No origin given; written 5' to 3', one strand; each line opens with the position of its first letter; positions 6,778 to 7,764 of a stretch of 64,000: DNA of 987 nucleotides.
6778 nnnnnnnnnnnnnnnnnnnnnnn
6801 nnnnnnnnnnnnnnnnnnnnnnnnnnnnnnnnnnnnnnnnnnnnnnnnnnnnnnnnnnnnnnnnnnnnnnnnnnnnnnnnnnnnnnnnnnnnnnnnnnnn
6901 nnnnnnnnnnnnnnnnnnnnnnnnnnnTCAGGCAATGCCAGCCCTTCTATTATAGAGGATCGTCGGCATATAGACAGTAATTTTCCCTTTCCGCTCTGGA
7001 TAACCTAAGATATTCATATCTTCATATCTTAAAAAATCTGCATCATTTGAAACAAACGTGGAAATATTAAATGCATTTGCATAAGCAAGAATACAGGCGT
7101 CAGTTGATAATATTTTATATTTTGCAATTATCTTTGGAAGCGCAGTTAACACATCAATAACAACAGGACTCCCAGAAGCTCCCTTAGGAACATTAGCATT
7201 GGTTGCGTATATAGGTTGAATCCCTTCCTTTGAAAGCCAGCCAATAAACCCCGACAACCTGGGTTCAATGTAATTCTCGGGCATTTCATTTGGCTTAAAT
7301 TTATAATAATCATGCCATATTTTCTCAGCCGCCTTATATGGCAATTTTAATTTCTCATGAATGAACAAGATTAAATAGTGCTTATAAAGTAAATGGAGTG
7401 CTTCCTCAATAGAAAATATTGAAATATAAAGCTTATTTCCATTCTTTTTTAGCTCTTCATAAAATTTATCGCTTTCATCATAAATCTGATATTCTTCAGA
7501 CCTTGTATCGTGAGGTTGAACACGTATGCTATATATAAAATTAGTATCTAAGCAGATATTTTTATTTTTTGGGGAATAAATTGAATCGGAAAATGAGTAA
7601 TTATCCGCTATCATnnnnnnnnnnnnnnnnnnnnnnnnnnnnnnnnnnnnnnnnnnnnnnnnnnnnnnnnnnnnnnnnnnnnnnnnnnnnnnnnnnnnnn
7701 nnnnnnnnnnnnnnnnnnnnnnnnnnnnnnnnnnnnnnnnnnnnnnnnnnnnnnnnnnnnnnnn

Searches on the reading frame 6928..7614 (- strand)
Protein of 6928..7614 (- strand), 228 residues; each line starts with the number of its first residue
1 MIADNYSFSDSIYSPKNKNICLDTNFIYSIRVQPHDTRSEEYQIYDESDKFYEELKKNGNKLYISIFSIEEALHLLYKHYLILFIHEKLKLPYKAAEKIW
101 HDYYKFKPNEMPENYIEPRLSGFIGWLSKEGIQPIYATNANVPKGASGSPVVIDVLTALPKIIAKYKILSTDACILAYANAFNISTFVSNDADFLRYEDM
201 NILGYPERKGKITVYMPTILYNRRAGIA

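Call 84: search_protein_families(library=pfam, proteins=[window:6928-7614:-], max_evalue=0.001)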
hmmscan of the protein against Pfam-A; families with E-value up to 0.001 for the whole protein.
window:6928-7614:- (228 aa): 1 family
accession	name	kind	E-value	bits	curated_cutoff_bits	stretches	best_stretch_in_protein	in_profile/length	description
PF01850.27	PIN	-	7e-08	33.6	23.6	1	154-198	75-118/120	PIN domain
